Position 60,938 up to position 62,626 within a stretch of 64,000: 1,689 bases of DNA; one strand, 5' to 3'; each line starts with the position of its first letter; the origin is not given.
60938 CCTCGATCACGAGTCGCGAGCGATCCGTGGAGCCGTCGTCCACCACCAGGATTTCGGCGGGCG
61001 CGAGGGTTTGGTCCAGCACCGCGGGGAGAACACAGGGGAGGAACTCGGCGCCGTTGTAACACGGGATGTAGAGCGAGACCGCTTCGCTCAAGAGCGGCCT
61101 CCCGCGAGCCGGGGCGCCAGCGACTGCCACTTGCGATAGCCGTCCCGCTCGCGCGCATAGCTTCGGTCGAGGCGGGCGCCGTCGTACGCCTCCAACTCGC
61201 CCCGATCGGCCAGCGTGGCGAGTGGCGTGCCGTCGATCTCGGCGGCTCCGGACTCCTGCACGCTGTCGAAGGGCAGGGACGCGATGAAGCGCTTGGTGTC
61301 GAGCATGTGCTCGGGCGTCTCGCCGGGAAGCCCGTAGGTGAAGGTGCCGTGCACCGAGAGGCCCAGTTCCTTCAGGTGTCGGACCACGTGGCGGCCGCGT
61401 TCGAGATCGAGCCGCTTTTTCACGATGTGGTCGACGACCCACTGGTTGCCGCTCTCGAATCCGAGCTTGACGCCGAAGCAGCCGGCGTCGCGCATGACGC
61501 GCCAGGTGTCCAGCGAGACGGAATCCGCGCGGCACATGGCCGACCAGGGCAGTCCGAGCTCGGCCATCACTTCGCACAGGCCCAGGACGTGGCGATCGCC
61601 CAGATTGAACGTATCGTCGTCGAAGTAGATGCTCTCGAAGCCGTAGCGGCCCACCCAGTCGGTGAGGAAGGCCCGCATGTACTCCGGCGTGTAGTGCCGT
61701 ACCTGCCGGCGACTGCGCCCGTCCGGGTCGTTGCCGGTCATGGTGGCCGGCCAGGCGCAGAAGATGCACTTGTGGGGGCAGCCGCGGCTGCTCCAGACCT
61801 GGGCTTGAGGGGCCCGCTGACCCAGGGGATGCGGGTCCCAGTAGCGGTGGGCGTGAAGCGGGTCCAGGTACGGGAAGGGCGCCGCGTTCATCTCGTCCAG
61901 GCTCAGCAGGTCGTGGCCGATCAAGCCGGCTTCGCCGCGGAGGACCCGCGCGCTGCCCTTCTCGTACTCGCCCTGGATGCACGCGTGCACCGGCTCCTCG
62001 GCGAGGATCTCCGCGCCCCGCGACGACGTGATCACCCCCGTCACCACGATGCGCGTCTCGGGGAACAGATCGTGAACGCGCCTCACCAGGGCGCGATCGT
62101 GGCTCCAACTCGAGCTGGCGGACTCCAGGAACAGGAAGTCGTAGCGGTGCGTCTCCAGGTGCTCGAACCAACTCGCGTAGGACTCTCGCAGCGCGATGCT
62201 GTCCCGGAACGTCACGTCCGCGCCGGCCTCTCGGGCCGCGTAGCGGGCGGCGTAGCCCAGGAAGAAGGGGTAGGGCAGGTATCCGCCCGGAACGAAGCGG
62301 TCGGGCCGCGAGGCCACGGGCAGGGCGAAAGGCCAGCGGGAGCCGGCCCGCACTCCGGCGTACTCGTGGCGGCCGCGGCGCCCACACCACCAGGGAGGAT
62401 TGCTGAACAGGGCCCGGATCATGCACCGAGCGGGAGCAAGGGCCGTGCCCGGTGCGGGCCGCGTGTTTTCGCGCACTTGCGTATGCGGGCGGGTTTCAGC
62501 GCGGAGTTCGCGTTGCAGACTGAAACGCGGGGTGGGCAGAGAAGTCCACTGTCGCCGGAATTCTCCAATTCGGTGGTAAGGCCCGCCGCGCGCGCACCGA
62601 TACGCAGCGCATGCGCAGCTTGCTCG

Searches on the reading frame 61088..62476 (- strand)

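Call 30: search_protein_families(library=pfam, proteins=[window:61088-62476:-], max_evalue=0.00001)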
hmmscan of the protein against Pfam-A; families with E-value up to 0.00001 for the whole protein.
window:61088-62476:- (462 aa): 1 family
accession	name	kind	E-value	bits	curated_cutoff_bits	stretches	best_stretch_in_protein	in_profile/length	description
PF04055.27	Radical_SAM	-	7.8e-15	55.9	29.5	1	230-398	4-166/166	Radical SAM superfamily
